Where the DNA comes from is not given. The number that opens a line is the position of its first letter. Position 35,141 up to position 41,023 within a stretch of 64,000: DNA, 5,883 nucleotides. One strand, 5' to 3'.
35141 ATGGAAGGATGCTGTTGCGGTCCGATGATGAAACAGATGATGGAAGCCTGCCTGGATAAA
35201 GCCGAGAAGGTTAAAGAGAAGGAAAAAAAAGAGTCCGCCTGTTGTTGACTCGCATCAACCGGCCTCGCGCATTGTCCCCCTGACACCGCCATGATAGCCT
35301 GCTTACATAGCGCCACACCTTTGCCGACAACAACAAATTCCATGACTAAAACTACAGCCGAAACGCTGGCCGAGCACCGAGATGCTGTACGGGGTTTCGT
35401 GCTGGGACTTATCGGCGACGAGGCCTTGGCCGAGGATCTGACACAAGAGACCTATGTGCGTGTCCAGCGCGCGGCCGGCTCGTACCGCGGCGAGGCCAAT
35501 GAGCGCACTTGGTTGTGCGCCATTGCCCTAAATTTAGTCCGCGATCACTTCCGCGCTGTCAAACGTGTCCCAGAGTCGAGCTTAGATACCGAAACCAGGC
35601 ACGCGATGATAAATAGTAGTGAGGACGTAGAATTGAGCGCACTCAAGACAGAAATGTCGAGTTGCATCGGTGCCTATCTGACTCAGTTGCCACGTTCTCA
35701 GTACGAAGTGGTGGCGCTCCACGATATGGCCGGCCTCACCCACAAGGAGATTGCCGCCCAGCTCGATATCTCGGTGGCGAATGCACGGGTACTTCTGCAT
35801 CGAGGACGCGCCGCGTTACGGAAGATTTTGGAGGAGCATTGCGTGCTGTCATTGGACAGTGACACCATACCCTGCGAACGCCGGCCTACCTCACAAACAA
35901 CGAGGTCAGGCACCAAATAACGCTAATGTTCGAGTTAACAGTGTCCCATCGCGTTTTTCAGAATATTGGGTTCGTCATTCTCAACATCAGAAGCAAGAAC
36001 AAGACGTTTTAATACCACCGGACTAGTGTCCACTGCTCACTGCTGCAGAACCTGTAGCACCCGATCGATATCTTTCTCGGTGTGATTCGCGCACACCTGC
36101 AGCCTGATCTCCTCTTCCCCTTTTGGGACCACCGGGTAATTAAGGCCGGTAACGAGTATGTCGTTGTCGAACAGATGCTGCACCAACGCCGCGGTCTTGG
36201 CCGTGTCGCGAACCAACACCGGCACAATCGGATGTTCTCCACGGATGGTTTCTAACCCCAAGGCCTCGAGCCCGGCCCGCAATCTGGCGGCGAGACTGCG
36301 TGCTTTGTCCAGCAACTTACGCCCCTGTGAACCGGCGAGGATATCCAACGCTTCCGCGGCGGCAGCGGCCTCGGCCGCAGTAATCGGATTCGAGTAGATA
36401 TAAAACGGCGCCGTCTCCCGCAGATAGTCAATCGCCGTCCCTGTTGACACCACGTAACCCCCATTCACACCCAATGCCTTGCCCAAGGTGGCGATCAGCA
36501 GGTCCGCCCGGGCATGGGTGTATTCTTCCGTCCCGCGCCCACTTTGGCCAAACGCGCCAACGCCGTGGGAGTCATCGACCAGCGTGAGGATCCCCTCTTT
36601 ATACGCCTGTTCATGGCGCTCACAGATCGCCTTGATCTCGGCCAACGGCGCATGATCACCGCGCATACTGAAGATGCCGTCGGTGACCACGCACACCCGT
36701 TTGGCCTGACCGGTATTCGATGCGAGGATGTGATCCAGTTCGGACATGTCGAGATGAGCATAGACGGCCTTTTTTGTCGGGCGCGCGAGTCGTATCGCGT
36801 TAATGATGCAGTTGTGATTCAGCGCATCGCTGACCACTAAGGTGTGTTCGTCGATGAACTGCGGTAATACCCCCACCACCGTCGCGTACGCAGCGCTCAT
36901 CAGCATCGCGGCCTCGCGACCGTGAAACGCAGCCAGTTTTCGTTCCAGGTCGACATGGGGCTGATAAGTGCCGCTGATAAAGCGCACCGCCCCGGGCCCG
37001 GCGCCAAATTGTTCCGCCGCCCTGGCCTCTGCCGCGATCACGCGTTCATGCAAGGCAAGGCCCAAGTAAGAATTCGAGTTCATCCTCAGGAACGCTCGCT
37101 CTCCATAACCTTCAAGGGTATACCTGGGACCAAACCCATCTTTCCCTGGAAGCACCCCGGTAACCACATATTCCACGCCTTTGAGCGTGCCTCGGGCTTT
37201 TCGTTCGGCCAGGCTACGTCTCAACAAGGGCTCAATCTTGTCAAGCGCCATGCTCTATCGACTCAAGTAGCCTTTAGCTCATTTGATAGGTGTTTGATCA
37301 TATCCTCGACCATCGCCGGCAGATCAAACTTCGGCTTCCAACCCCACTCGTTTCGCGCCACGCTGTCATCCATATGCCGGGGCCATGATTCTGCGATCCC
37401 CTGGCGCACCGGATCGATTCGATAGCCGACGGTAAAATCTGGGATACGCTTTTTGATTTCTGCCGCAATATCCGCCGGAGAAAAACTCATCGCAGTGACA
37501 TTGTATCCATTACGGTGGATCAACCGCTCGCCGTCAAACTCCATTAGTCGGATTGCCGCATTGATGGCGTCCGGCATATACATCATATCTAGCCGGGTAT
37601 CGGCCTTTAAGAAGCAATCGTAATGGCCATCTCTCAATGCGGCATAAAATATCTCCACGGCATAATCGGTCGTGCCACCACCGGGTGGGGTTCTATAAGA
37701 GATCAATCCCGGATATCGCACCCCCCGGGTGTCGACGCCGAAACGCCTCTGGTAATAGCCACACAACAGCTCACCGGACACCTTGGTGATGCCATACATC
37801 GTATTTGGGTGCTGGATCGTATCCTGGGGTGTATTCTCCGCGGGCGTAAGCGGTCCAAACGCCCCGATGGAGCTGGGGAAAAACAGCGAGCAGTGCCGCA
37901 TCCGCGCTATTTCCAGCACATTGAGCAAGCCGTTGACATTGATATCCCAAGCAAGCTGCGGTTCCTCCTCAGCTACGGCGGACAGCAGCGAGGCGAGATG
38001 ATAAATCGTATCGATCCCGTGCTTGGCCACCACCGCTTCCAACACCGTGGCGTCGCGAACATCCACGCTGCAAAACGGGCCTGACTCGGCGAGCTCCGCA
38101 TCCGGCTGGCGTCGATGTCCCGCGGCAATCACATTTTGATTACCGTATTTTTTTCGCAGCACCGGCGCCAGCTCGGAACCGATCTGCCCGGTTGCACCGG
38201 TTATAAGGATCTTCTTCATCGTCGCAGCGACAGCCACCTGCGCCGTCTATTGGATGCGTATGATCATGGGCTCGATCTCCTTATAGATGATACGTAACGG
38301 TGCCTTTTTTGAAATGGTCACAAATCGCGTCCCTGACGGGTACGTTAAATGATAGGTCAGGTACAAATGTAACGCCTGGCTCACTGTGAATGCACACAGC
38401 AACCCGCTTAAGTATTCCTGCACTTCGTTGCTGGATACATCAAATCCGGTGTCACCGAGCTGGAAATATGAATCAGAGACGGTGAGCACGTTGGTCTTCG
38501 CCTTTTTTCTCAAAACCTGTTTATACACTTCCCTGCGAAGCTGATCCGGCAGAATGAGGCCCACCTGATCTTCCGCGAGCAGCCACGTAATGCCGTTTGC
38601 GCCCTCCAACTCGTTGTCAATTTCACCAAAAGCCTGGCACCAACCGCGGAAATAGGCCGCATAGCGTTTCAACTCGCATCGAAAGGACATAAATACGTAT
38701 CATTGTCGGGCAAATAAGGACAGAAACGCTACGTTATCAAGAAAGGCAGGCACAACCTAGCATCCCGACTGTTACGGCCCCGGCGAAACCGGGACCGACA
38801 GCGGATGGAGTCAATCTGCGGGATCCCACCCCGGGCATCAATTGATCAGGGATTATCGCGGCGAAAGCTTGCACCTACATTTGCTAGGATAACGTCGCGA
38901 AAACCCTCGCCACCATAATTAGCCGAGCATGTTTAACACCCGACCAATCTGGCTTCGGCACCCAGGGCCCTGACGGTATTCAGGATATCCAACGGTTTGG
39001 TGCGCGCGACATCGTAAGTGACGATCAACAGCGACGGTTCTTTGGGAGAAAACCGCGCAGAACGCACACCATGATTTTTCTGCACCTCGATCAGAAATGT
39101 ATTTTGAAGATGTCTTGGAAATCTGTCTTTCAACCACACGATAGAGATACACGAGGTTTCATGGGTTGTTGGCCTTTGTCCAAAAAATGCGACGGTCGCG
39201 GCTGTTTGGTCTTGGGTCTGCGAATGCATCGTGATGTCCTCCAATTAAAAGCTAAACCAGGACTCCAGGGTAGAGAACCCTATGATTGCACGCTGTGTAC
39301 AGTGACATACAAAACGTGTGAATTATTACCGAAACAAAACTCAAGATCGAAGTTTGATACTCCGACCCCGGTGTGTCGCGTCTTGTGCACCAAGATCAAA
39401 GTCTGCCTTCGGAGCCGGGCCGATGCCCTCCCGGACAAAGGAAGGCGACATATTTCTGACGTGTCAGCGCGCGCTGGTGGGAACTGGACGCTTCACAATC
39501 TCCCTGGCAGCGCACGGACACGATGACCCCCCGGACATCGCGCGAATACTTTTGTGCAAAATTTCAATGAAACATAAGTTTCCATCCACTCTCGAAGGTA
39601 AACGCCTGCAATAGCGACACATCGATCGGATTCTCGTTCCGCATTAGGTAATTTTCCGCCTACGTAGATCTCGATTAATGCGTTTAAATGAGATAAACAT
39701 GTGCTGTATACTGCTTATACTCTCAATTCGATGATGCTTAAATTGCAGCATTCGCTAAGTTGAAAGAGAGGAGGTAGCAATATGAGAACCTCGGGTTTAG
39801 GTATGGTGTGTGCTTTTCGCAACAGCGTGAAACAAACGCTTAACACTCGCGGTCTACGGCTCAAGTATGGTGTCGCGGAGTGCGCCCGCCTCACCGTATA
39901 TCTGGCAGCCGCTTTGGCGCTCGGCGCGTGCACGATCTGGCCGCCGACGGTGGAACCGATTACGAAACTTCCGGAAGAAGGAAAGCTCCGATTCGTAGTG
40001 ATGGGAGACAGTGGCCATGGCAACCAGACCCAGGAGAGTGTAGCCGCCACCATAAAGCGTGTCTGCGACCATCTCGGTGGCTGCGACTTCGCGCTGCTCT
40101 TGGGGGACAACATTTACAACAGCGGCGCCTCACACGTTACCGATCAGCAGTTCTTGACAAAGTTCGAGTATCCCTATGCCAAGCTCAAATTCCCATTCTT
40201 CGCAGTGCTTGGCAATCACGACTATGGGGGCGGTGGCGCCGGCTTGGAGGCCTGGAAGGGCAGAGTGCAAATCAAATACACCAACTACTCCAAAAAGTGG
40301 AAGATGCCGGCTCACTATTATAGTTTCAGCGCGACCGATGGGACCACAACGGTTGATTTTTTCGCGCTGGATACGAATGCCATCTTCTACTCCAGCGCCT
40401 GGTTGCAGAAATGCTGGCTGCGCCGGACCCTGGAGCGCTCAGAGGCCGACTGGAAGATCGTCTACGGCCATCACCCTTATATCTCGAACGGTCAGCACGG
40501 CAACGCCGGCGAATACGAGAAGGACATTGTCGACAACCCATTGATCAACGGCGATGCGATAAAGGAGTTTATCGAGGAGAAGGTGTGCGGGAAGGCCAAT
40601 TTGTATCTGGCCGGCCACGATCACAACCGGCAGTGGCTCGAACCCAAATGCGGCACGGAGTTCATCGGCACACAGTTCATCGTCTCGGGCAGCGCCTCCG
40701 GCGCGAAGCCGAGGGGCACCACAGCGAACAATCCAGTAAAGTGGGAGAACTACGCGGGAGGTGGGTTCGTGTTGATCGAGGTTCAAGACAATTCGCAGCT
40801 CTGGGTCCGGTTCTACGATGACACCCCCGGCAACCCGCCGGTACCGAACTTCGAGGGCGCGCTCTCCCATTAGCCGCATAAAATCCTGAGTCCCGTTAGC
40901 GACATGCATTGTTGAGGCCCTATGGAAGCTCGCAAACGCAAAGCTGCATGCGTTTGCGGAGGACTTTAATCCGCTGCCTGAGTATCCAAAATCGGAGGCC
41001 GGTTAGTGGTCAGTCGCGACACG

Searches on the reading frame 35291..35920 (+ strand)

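Call 29: search_protein_families(library=pfam, proteins=[window:35291-35920:+], max_evalue=1)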
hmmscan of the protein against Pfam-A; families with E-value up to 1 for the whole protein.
window:35291-35920:+ (209 aa): 7 families
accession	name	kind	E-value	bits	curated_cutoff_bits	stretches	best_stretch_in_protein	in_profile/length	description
PF04542.20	Sigma70_r2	-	5.6e-14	52.1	24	1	27-92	3-70/71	Sigma-70 region 2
PF08281.18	Sigma70_r4_2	-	2.8e-13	49.7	25.7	1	125-176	3-54/54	Sigma-70, region 4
PF04545.22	Sigma70_r4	-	4.4e-08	32.9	24.1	1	130-178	2-50/50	Sigma-70, region 4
PF07638.17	Sigma70_ECF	-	4.6e-06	27.1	21.1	1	130-177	133-180/185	ECF sigma factor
PF16365.12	EutK_C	-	0.055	13.9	27.5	1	147-172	13-42/52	Ethanolamine utilization protein EutK C-terminus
PF00196.25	GerE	-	0.055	13.5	23.5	1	146-164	15-33/57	Bacterial regulatory proteins, luxR family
PF20094.4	GWxTD_dom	-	0.068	13.4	26.9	1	19-65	45-91/172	GWxTD domain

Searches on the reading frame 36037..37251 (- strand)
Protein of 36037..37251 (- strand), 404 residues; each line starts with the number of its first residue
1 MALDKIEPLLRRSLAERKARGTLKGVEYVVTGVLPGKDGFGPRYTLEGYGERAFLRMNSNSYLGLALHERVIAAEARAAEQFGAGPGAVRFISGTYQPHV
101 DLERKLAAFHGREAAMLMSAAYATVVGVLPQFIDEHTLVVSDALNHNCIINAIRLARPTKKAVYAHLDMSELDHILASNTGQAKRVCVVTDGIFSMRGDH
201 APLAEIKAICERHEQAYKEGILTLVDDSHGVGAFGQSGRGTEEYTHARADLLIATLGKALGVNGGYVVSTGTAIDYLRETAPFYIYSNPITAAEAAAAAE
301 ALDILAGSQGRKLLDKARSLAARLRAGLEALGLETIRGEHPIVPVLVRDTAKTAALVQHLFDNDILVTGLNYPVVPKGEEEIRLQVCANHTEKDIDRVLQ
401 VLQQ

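Call 29: search_protein_families(library=pfam, proteins=[window:36037-37251:-], max_evalue=1)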
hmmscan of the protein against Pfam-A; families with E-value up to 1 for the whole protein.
window:36037-37251:- (404 aa): 1 family
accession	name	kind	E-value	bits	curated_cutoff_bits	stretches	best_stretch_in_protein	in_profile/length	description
PF00155.27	Aminotran_1_2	-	4.4e-46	158.2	19.7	1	55-402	4-361/361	Aminotransferase class I and II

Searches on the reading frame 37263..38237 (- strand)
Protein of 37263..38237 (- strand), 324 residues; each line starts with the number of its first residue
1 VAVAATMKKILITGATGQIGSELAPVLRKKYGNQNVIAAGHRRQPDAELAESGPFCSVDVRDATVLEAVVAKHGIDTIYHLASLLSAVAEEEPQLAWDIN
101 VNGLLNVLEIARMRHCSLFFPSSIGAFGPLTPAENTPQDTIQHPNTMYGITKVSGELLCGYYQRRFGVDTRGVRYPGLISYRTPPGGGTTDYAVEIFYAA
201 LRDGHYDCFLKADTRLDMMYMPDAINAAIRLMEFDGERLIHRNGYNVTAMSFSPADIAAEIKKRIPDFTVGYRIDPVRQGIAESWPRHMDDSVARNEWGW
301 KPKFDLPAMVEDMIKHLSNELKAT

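Call 29: search_protein_families(library=pfam, proteins=[window:37263-38237:-], max_evalue=1)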
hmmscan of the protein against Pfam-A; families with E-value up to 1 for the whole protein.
window:37263-38237:- (324 aa): 12 families
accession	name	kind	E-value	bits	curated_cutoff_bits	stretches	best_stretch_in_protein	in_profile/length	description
PF01370.27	Epimerase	-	4.2e-34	118.5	20.9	1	10-234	1-227/240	NAD dependent epimerase/dehydratase family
PF16363.11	GDP_Man_Dehyd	-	8.6e-26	91.6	27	1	11-313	1-332/332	GDP-mannose 4,6 dehydratase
PF04321.23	RmlD_sub_bind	-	6.7e-15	55.3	27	1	9-157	2-134/287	RmlD substrate binding domain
PF02719.21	Polysacc_synt_2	-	1.7e-08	34.5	20.2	1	10-115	1-119/293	Polysaccharide biosynthesis protein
PF07993.18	NAD_binding_4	-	4.5e-08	33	20.1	1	74-219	88-249/258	Male sterility protein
PF01073.25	3Beta_HSD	-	2e-06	27.5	22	1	11-130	1-123/280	3-beta hydroxysteroid dehydrogenase/isomerase family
PF00106.31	adh_short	-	0.0097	15.8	26.6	1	8-108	1-116/195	short chain dehydrogenase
PF08659.16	KR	-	0.024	15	22.6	1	10-85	3-92/180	KR domain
PF03435.24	Sacchrp_dh_NADP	-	0.068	14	25.1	1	10-76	1-70/129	Saccharopine dehydrogenase NADP binding domain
PF05368.20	NmrA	-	0.078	13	27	1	8-32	3-25/298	NmrA-like family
PF13460.12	NAD_binding_10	-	0.1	12.9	27.2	1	14-82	1-68/184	NAD(P)H-binding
PF01118.30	Semialdhyde_dh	-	0.11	13.3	26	1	9-57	1-47/121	Semialdehyde dehydrogenase, NAD binding domain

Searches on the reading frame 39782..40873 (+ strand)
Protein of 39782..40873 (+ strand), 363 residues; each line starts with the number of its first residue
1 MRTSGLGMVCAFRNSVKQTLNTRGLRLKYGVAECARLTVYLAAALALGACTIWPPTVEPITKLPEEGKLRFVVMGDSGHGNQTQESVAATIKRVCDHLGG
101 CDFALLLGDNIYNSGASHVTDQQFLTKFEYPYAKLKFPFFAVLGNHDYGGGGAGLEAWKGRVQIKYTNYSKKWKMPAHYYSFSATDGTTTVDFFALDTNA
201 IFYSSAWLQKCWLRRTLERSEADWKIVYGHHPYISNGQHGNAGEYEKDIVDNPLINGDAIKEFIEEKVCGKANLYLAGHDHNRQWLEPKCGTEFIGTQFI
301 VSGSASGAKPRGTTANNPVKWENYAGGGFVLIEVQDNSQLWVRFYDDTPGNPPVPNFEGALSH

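Call 5: search_protein_families(library=pfam, proteins=[window:39782-40873:+], max_evalue=0.01)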
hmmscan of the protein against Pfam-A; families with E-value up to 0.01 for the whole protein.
window:39782-40873:+ (363 aa): 3 families
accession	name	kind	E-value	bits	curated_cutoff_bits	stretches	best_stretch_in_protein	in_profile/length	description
PF00149.33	Metallophos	-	1.6e-14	55.3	21.5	1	69-282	1-190/191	Calcineurin-like phosphoesterase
PF09423.15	PhoD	-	8.3e-05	22.3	27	0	209-285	191-268/343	PhoD-like phosphatase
PF12850.12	Metallophos_2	-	0.0023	18.4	27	0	90-310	15-140/154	Calcineurin-like phosphoesterase superfamily domain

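Call 6: search_protein_families(library=ncbifam, proteins=[window:39782-40873:+], max_evalue=0.001)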
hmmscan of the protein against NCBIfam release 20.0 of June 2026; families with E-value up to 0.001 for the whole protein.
window:39782-40873:+ (363 aa): 0 families
